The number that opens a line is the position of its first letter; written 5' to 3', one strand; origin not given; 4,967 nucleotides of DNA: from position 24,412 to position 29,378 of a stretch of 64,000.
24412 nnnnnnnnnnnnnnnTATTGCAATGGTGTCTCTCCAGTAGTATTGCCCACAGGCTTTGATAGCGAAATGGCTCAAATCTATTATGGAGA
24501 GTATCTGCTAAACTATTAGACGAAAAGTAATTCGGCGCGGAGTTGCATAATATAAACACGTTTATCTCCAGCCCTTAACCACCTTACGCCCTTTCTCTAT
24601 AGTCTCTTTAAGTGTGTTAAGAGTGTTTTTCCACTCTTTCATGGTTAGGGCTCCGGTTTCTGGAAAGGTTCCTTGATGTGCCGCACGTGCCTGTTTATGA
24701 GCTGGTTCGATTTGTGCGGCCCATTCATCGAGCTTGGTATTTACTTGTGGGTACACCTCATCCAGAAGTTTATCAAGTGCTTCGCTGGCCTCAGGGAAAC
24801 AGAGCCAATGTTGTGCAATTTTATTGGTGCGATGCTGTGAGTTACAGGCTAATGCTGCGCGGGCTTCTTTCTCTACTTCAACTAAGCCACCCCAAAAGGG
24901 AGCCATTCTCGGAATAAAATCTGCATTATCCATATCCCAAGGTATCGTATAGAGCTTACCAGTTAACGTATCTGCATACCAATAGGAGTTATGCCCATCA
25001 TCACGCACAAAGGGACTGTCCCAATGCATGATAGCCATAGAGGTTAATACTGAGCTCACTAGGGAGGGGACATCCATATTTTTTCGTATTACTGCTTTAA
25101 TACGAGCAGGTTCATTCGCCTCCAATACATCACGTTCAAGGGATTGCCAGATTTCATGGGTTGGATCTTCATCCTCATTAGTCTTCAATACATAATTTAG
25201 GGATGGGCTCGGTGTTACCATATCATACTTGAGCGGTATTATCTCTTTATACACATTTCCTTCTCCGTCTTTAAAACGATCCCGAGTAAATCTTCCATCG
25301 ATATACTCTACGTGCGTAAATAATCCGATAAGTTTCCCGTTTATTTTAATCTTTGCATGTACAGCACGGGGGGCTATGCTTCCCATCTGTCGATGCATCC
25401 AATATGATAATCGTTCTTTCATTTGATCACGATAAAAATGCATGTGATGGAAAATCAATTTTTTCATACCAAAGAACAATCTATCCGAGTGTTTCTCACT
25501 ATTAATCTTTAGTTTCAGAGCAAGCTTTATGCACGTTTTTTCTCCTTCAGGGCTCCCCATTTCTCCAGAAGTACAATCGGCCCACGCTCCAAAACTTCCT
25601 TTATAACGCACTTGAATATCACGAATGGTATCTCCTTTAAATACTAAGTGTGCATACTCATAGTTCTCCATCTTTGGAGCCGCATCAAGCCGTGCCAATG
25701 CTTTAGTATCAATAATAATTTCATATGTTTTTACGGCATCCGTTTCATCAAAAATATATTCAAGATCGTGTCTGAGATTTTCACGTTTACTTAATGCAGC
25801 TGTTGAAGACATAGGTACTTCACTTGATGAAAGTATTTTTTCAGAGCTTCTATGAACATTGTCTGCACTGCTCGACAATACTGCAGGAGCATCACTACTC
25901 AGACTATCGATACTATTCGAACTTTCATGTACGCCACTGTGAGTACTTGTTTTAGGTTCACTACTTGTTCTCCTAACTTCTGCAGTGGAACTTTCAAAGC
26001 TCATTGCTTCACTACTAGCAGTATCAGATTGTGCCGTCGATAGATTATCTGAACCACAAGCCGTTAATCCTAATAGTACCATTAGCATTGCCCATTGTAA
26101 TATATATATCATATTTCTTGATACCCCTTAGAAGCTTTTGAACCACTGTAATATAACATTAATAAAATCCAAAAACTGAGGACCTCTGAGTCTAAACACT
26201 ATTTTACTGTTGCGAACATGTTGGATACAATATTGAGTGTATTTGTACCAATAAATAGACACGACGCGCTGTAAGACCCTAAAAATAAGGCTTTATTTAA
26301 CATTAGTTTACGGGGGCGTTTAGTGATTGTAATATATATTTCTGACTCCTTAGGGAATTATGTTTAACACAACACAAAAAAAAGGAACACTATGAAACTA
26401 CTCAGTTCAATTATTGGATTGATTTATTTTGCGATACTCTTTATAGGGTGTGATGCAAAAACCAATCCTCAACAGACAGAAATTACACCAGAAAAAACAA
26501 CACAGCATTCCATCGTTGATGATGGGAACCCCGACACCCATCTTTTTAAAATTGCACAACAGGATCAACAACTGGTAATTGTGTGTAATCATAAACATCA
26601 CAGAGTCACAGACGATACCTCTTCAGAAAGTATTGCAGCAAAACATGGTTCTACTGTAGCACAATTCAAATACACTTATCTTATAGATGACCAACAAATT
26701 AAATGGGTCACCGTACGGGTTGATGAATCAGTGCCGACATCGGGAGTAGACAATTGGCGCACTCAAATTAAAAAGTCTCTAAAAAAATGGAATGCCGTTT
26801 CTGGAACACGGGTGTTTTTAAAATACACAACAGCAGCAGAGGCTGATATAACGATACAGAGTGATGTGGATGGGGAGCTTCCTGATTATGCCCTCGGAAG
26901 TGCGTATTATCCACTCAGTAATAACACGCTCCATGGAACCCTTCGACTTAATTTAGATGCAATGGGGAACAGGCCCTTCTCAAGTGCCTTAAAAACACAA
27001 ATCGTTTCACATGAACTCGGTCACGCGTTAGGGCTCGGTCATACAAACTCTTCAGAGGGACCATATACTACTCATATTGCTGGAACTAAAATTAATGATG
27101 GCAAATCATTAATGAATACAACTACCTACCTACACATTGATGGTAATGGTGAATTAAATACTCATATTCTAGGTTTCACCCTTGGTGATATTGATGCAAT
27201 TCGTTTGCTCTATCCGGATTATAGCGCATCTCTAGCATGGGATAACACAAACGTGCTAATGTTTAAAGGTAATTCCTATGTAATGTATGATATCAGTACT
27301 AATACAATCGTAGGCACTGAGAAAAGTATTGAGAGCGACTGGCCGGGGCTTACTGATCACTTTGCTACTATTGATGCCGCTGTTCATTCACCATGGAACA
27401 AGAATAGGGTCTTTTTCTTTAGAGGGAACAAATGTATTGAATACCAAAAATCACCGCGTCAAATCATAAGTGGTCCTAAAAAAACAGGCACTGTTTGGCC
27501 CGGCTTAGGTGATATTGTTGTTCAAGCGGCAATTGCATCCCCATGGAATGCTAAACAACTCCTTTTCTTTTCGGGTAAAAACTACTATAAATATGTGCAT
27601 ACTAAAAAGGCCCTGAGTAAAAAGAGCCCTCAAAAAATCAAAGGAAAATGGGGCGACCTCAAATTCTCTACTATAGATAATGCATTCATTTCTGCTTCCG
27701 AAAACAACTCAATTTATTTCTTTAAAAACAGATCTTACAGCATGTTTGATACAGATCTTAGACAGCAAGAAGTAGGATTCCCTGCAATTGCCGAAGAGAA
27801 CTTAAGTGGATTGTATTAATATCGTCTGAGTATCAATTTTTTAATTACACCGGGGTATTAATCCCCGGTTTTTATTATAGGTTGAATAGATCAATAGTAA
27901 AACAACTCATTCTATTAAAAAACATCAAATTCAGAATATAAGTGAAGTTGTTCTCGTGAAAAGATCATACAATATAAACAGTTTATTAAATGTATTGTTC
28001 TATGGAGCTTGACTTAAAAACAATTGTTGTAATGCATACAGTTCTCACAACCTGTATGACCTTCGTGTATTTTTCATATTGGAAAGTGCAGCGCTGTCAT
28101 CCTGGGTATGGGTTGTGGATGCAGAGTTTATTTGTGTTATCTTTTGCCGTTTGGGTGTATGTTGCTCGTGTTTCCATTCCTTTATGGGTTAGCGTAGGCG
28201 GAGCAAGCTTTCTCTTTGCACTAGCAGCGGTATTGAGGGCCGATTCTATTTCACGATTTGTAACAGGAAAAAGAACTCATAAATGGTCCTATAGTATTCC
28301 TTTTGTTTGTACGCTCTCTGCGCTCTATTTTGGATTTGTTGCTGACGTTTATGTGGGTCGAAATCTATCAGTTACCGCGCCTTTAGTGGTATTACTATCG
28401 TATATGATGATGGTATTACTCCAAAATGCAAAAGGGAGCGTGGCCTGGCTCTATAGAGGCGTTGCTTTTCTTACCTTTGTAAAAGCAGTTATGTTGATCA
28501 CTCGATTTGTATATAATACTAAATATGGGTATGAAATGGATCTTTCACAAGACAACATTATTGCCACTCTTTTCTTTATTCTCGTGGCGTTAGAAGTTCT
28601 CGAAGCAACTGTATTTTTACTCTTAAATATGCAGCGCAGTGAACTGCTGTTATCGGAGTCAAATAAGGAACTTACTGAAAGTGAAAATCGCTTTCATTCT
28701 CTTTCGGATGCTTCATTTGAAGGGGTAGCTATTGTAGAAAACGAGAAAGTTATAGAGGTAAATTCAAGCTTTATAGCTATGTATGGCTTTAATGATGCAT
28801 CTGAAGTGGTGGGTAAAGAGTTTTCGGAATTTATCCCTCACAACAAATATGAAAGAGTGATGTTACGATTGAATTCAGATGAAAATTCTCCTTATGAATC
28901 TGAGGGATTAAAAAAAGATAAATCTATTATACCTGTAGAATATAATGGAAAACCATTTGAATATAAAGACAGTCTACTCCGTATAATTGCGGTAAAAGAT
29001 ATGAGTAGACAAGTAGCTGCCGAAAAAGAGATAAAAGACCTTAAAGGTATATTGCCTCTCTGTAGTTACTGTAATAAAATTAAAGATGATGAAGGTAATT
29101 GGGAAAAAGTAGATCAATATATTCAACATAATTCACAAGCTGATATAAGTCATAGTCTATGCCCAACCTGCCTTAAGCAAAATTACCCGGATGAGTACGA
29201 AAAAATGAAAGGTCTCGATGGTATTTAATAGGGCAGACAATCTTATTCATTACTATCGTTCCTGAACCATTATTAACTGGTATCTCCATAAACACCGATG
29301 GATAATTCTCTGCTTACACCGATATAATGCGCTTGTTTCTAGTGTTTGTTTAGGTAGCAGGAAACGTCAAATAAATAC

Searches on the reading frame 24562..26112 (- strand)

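Call 99: search_protein_families(library=pfam, proteins=[window:24562-26112:-], max_evalue=0.0001)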
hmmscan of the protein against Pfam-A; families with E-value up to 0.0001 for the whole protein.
window:24562-26112:- (516 aa): 1 family
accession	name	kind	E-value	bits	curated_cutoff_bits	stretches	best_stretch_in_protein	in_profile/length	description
PF08757.17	CotH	-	1.7e-28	100.5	23.8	1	169-510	2-320/322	CotH kinase protein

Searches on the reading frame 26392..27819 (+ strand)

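Call 99: search_protein_families(library=pfam, proteins=[window:26392-27819:+], max_evalue=0.0001)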
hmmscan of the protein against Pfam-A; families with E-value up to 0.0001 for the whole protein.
window:26392-27819:+ (475 aa): 5 families
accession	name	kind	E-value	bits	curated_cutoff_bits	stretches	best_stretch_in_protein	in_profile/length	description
PF00045.24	Hemopexin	-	2.8e-12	46.8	21.3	0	327-373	1-44/45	Hemopexin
PF00413.30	Peptidase_M10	-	1.9e-07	31.5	24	1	106-222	7-129/159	Matrixin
PF12388.14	Peptidase_M57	-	1.5e-06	28.5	21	1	70-220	7-152/212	Dual-action HEIGH metallo-peptidase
PF13688.12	Reprolysin_5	-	1.6e-05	25.7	27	1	197-245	137-188/196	Metallo-peptidase family M12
PF13583.11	Reprolysin_4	-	5.7e-05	23.3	22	0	201-243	135-175/203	Metallo-peptidase family M12B Reprolysin-like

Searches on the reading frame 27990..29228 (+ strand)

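Call 99: search_protein_families(library=pfam, proteins=[window:27990-29228:+], max_evalue=0.0001)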
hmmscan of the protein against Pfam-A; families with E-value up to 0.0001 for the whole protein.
window:27990-29228:+ (412 aa): 2 families
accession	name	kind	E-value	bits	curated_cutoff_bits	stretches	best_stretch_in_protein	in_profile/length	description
PF13426.13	PAS_9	-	2.4e-09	37.8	27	1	245-339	3-102/103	PAS domain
PF00989.32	PAS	-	3.1e-06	27.6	22.6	1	240-329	8-102/113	PAS fold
